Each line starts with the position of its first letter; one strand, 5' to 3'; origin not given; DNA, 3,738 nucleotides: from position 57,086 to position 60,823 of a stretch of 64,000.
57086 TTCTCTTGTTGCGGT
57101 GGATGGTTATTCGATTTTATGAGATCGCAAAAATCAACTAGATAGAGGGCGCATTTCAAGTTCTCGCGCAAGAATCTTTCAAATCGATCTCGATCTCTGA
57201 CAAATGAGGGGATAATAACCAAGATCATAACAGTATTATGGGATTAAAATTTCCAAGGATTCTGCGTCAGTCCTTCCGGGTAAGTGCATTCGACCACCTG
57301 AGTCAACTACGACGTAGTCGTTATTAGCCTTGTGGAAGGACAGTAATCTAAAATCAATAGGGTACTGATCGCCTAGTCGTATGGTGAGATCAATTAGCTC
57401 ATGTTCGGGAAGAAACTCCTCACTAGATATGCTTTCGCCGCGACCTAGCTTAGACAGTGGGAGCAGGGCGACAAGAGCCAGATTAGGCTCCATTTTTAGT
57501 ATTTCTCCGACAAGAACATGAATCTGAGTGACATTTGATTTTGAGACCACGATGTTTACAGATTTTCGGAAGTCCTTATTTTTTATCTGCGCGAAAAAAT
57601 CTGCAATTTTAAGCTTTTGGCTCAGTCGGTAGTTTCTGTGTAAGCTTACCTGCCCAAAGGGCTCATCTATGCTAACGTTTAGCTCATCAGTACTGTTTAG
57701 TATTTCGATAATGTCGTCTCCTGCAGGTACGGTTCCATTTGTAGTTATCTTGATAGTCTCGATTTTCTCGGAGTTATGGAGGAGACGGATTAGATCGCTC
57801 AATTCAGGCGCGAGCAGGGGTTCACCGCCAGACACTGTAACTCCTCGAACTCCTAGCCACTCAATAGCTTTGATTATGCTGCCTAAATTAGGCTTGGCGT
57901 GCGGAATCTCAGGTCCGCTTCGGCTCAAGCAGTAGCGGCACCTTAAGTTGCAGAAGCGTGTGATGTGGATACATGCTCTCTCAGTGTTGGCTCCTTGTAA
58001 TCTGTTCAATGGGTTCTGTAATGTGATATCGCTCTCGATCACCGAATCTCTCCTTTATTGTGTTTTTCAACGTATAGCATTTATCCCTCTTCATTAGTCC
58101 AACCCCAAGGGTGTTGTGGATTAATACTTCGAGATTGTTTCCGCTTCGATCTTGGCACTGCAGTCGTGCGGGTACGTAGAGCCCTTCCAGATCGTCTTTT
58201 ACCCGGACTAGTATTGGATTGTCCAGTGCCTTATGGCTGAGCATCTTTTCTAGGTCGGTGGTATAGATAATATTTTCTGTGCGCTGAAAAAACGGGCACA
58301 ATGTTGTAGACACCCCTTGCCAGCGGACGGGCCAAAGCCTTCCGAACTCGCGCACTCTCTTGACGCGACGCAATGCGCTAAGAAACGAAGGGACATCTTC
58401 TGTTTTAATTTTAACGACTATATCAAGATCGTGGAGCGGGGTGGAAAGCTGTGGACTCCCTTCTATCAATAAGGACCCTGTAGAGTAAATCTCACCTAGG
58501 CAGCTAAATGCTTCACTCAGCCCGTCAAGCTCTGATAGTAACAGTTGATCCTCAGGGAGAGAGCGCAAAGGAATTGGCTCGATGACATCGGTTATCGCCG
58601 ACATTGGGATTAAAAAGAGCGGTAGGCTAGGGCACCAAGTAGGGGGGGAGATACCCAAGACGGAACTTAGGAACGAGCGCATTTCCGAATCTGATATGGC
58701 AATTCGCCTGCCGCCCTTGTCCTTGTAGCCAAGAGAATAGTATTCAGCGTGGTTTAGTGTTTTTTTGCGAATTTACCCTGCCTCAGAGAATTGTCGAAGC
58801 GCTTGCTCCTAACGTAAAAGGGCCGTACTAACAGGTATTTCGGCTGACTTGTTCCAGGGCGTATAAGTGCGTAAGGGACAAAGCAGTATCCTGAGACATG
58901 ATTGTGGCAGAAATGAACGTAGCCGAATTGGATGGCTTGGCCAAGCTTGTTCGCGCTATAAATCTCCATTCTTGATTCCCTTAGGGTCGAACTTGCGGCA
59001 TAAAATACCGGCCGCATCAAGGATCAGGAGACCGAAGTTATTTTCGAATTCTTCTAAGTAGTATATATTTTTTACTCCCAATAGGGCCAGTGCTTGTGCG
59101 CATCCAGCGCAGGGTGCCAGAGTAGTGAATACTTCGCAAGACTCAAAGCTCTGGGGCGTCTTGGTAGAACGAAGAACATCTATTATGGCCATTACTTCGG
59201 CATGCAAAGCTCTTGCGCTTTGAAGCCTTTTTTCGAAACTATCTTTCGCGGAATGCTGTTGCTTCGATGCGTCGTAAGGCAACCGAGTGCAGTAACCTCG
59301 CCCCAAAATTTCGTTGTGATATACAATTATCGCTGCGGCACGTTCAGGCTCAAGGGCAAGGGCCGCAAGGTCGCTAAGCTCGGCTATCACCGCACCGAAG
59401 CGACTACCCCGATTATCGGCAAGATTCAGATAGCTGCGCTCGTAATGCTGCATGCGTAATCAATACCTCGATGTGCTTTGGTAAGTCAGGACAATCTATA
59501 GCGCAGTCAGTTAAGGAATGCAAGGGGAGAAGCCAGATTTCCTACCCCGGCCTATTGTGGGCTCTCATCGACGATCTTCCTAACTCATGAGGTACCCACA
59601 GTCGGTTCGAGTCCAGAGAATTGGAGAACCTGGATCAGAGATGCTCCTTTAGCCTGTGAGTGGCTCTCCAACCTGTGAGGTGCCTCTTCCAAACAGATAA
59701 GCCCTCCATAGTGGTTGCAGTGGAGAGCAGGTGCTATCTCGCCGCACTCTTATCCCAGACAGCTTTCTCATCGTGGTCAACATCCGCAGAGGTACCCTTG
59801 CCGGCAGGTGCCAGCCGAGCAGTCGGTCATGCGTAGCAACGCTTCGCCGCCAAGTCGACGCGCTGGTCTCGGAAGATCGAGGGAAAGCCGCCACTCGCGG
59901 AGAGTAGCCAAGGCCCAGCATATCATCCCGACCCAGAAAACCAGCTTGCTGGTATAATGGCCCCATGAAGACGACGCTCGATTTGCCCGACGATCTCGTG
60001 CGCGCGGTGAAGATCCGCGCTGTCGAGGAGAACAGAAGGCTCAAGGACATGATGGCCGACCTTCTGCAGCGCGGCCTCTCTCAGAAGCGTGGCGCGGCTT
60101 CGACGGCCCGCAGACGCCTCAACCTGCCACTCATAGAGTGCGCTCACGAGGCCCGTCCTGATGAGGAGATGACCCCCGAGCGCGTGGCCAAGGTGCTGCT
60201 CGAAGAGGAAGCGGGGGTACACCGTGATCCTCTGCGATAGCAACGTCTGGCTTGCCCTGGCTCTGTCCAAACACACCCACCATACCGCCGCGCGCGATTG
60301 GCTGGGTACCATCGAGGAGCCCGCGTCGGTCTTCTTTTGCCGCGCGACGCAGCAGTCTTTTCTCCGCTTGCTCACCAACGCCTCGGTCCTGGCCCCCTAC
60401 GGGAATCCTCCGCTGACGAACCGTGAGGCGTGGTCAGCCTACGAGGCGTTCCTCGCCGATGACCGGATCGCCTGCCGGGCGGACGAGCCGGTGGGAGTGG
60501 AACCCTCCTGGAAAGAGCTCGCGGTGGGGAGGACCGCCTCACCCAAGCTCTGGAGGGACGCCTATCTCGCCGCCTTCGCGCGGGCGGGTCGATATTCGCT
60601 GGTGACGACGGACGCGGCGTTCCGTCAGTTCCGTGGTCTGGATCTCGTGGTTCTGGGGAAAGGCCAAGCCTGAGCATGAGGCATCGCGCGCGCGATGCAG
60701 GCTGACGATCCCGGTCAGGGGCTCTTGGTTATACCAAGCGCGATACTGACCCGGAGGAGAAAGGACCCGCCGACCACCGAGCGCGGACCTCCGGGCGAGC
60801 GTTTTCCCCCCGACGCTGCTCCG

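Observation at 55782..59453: AT-rich operon: CDA-fold deaminase, small ORF, NTase, viperin-like radical SAM, KpsC/S-like protein and channel-like protein - candidate novel nucleotide-modifying/defence system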

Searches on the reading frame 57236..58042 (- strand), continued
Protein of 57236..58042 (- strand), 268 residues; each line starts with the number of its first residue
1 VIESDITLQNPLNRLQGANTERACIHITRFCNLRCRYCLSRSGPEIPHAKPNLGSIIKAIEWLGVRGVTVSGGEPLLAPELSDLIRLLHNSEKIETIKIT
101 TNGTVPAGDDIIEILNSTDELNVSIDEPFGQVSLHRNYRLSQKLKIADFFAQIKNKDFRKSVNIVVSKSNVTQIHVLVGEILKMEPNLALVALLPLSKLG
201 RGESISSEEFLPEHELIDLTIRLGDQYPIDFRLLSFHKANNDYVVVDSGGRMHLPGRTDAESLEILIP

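Call 72: find_encoding_contigs(protein=P0001, flank=3000, max_places=3)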
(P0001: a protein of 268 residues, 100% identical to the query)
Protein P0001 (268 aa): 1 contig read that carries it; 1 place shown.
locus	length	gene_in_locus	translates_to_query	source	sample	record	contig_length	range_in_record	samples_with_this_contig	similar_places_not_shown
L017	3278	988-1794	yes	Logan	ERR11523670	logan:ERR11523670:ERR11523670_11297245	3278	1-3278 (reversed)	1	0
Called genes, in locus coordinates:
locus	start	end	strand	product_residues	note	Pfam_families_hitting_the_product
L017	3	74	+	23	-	?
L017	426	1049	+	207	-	-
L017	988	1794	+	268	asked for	PF13353:Fer4_12 (weak), PF04055:Radical_SAM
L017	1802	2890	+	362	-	PF05159:Capsule_synth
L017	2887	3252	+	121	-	-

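Call 75: predict_structure(alignment_id=A7)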
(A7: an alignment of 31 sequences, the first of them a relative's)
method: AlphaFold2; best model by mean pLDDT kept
length: 268 residues; sequences in the alignment: 31
mean_pLDDT: 88.5   pTM: 0.87
mean pLDDT of the five models: 88.5, 87.8, 86.8, 85.9, 85.2
residues with pLDDT >= 90: 189; 70-90: 49; 50-70: 19; < 50: 11
segments of 3 or more residues with pLDDT < 50: 1-8, 238-240
pLDDT, mean of each block of 10 residues (from residue 1): 42 60 94 89 90 96 94 94 98 96 96 97 93 76 94 95 95 96 96 91 91 95 98 71 85 82 80
secondary structure, 60 per line:
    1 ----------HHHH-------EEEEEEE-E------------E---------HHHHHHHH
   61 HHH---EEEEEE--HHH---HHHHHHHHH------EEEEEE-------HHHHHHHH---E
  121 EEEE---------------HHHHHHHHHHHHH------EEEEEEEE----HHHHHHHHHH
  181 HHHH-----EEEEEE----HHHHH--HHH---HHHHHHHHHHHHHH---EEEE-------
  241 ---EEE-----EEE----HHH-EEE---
elements in order: H11-14 E22-28 H53-63 E67-72 H81-89 E96-101 H109-116 E120-124 H140-152 E159-166 H171-184 E190-195 H200-204 H213-226 E230-233 E244-246 E252-254 E263-265

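Call 77: fold_search(model_id=the predicted structure, library=pdb)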
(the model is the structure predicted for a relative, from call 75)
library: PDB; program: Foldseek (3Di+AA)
matches with E <= 10: 1416; with E <= 0.001: 121
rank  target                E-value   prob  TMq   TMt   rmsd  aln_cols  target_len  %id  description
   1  6q2p_A                2.6e-10  1.00  0.69  0.64   3.6       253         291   16  Crystal structure of mouse viperin bound to cytidine triphosphate and S-adenosylhomocysteine (released 2020-01-22)
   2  6q2q_A                3.3e-10  1.00  0.71  0.66   3.5       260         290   16  Crystal structure of mouse viperin bound to uridine triphosphate and S-adenosylhomocysteine (released 2020-01-22)
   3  5vsl_A                3.9e-10  1.00  0.70  0.71   3.6       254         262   16  Crystal structure of viperin with bound [4Fe-4S] cluster and S-adenosylhomocysteine (SAH) (released 2017-06-14)
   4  6efn                  4.7e-10  1.00  0.71  0.52   3.7       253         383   15  Structure of a RiPP maturase, SkfB (released 2018-10-24)
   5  9dgw_B                6.9e-10  1.00  0.68  0.65   4.0       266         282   17  X-ray crystal structure of the Viperin-like enzyme from T. virens with bound CTP and SAM (released 2025-02-12)
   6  5v1s_A                6.9e-10  1.00  0.61  0.41   5.5       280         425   18  Crystal structure of Streptococcus suis SuiB bound to S-adenosylmethionine (released 2017-08-30)
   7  5v1t_A                7.8e-10  1.00  0.67  0.43   5.0       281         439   17  Crystal structure of Streptococcus suis SuiB bound to precursor peptide SuiA (released 2017-08-30)
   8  6q2p_B                1.0e-09  1.00  0.70  0.64   3.6       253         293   16  Crystal structure of mouse viperin bound to cytidine triphosphate and S-adenosylhomocysteine (released 2020-01-22)
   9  9dfw_A                1.1e-09  1.00  0.68  0.65   3.8       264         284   18  X-ray crystal structure of an engineered Viperin-like enzyme from T. virens with bound CTP and SAM (released 2025-02-12)
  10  9dfw_C                1.3e-09  1.00  0.70  0.67   3.7       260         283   17  X-ray crystal structure of an engineered Viperin-like enzyme from T. virens with bound CTP and SAM (released 2025-02-12)
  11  7tom                  1.5e-09  1.00  0.65  0.37   3.2       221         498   18  X-ray crystal structure of glycerol dibiphytanyl glycerol tetraether - macrocyclic archaeol synthase (GDGT-MAS) from Met (released 2022-08-31)
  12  9dfw_B                1.5e-09  1.00  0.65  0.60   3.9       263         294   17  X-ray crystal structure of an engineered Viperin-like enzyme from T. virens with bound CTP and SAM (released 2025-02-12)
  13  9dgw_C                1.7e-09  1.00  0.65  0.63   3.9       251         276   17  X-ray crystal structure of the Viperin-like enzyme from T. virens with bound CTP and SAM (released 2025-02-12)
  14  7n7h                  1.8e-09  1.00  0.63  0.59   4.6       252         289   18  X-ray crystal structure of Viperin-like enzyme from Nematostella vectensis (released 2021-07-07)
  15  6q2q_B                2.2e-09  1.00  0.69  0.65   3.6       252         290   15  Crystal structure of mouse viperin bound to uridine triphosphate and S-adenosylhomocysteine (released 2020-01-22)
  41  7vob                  1.3e-07  1.00  0.55  0.46   9.7       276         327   17  The crystal structure of a Radical SAM Enzyme BlsE involved in the Biosynthesis of Blasticidin S (released 2022-05-04)
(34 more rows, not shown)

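Call 97: search_protein_families(library=phrogs, proteins=[window:57236-58042:-, L001:251-3157:+], max_evalue=0.01)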
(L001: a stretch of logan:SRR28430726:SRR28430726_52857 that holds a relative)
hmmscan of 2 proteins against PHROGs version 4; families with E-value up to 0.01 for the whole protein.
window:57236-58042:- (268 aa): 9 families
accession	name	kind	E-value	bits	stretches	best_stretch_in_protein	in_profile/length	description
phrog_1802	-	other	4.6e-13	49.9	1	22-175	45-214/556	radical SAM domain-containing protein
phrog_13987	-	other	2.3e-12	47.8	1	20-107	14-105/274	radical SAM domain-containing protein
phrog_2076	-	moron, auxiliary metabolic gene and host takeover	6.4e-08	33.4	1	31-196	41-207/247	QueE-like radical SAM domain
phrog_15140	-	other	6.5e-06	26.3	1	7-213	73-284/366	radical SAM domain-containing protein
phrog_16999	-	other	1.2e-05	26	1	25-95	15-85/288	Fe-S oxidoreductase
phrog_21308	-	other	1.4e-05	24.4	1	29-145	421-543/735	radical SAM domain-containing protein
phrog_14086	-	other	0.00068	20.1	1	30-121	96-193/353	radical SAM domain-containing protein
phrog_626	-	DNA, RNA and nucleotide metabolism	0.005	17.4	1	29-93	24-94/164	anaerobic ribonucleotide reductase small subunit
phrog_27238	-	other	0.0072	16.5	1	21-112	23-114/338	radical SAM domain-containing protein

L001:251-3157:+ (968 aa): 0 families

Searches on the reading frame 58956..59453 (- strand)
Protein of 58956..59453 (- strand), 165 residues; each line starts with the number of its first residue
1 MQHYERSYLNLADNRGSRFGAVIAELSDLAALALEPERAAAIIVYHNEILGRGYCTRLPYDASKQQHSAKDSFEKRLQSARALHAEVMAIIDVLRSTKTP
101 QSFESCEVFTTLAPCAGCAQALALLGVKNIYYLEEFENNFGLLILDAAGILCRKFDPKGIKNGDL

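Call 3: search_protein_families(library=pfam, proteins=[window:58956-59453:-], max_evalue=1)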
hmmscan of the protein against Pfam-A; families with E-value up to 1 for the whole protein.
window:58956-59453:- (165 aa): 12 families
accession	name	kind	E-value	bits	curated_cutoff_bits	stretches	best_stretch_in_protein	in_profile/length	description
PF00383.29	dCMP_cyt_deam_1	-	2.1e-12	47.3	25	1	37-133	24-101/102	Cytidine and deoxycytidylate deaminase zinc-binding region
PF14437.12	MafB19-deam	-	4.6e-08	33.5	27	1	32-134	18-101/142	MafB19-like deaminase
PF08210.17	APOBEC_N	-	0.00012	22.6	25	1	62-125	27-88/170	APOBEC-like N-terminal domain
PF18750.7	SNAD4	-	0.00045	20.7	27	1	69-124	17-73/130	Secreted Novel AID/APOBEC-like Deaminase 4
PF18772.7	APOBEC2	-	0.0011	19.5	26.8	1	55-123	21-90/175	APOBEC2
PF18778.7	NAD1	-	0.0021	18.6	27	1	67-123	37-91/175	Novel AID APOBEC clade 1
PF14439.12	Bd3614-deam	-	0.0084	16.5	38.5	1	81-135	33-91/113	Bd3614-like deaminase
PF14440.12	XOO_2897-deam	-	0.038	14.5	27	1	80-126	26-73/101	Xanthomonas XOO_2897-like deaminase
PF18771.7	APOBEC3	-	0.11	13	27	1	56-122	6-70/137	APOBEC3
PF25321.1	PH_RASGAP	-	0.13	13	27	1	22-74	63-115/127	PH domain-like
PF18782.7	NAD2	-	0.15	12.6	27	1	69-123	43-95/179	Novel AID APOBEC clade 2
PF14424.12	Toxin-deaminase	-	0.17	12.4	29.6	1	70-123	81-129/146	The BURPS668_1122 family of deaminases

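Call 4: search_protein_families(library=padloc, proteins=[window:58956-59453:-], max_evalue=1)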
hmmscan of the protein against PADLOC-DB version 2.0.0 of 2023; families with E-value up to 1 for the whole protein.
window:58956-59453:- (165 aa): 2 families
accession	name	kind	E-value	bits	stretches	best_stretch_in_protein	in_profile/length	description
PDLC02373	dCTPase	-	3.5e-12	44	1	69-138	425-491/630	-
PDLC03070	Specificity_I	-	0.043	10.8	1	5-43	385-421/435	Type I specificity subunit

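Call 5: search_protein_families(library=ncbifam, proteins=[window:58956-59453:-], max_evalue=1)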
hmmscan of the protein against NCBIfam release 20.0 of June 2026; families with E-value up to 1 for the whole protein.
window:58956-59453:- (165 aa): 4 families
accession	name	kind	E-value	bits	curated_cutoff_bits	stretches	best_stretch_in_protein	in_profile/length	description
NF041025.1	antiphage_deaminase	equivalog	1.6e-11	43.7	400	1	66-137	321-390/437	anti-phage dCTP deaminase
TIGR02571.1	ComEB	equivalog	7.2e-09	35.8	219.45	1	40-154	28-137/151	ComE operon protein 2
TIGR00326.1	eubact_ribD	equivalog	0.031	13.5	156.35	1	80-139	40-99/343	bifunctional diaminohydroxyphosphoribosylaminopyrimidine deaminase/5-amino-6-(5-phosphoribosylamino)uracil reductase RibD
NF008113.2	PRK10860.1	equivalog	0.099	12.5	150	1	82-128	54-99/165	tRNA adenosine(34) deaminase TadA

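Call 69: search_solved_structures(query=window:58956-59453:-, max_evalue=0.01, show_alignments=2)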
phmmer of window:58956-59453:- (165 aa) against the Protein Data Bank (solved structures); distinct sequences matched with E-value up to 0.01: 10.
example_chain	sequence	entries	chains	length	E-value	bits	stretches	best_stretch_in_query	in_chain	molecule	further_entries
4p9c_A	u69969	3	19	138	1.2e-08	38.4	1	41-153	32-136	Deoxycytidylate deaminase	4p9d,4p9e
1vq2_A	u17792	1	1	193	5.8e-07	32.9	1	68-140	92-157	DEOXYCYTIDYLATE DEAMINASE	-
2w4l_A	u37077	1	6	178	4.1e-06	30.1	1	37-159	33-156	DEOXYCYTIDYLATE DEAMINASE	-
1wwr_A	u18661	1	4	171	4.7e-05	26.6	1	82-133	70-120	tRNA adenosine deaminase TadA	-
2hvv_A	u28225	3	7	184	0.00025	24.3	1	40-136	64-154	deoxycytidylate deaminase | Putative deoxycytidylate deaminase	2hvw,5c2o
3dh1_A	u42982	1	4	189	0.00039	23.7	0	82-133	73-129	tRNA-specific adenosine deaminase 2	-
7fh4_A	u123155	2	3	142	0.00044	23.5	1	39-131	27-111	CMP/dCMP-type deaminase domain-containing protein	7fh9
6l2m_A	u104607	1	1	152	0.0046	20.2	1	82-141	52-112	Nucleoside deaminase family protein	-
6l2l_A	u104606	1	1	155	0.0071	19.6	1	82-136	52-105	Nucleoside deaminase family protein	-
7nz7_A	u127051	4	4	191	0.0083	19.3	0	82-134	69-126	tRNA-specific adenosine deaminase 2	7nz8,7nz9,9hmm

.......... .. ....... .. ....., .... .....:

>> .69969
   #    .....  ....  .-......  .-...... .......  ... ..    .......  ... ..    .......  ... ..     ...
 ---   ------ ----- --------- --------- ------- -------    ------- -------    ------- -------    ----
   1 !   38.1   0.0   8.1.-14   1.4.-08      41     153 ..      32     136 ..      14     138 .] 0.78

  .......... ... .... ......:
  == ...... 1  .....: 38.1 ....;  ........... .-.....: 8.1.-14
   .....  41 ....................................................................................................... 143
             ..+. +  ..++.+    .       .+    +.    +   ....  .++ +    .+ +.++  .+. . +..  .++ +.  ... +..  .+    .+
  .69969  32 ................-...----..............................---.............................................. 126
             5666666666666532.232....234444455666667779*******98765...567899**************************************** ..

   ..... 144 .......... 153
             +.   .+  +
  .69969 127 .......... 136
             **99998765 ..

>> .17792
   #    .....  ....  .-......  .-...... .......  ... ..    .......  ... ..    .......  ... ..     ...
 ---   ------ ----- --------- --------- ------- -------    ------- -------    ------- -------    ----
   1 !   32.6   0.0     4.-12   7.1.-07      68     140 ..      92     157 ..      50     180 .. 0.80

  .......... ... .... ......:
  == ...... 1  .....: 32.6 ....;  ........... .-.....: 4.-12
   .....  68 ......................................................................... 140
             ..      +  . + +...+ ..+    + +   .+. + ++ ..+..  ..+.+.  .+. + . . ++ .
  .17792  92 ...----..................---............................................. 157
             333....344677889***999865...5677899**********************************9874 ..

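Call 97: search_protein_families(library=phrogs, proteins=[window:58956-59453:-], max_evalue=0.01)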
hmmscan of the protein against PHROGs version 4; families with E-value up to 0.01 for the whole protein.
window:58956-59453:- (165 aa): 6 families
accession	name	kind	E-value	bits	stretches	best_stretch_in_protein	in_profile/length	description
phrog_174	-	DNA, RNA and nucleotide metabolism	1.2e-16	62.3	1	41-158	140-250/384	dCMP deaminase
phrog_9198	-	unknown function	1.9e-05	24.6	1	78-139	381-440/531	-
phrog_18355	-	DNA, RNA and nucleotide metabolism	7.1e-05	23.8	1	82-134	2-49/52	deoxycytidinylate deaminase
phrog_2369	-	DNA, RNA and nucleotide metabolism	0.00015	23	1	38-139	26-130/195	dCMP deaminase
phrog_20648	-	DNA, RNA and nucleotide metabolism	0.00023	21.4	1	82-151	71-136/311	dCMP deaminase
phrog_22830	-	unknown function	0.00039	20.9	1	79-154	211-285/289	-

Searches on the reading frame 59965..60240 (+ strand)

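Call 42: search_protein_families(library=pfam, proteins=[window:59965-60240:+], max_evalue=0.01)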
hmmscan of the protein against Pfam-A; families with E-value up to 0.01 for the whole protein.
window:59965-60240:+ (91 aa): 1 family
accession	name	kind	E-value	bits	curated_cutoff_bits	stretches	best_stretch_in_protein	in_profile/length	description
PF22513.2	FitA-like_RHH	-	0.0066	16.8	27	0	6-36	7-37/39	Antitoxin FitA-like, ribbon-helix-helix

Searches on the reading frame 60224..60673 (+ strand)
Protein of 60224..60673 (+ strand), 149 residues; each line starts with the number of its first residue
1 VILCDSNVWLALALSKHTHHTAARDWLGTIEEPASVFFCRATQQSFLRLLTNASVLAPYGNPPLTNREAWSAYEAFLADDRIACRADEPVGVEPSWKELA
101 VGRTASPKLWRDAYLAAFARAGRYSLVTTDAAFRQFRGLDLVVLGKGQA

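Call 42: search_protein_families(library=pfam, proteins=[window:60224-60673:+], max_evalue=0.01)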
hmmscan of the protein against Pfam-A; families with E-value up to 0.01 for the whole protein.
window:60224-60673:+ (149 aa): 1 family
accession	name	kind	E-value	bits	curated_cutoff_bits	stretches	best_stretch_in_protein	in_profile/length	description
PF01850.27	PIN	-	2.1e-10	41.7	23.6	1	2-137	1-118/120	PIN domain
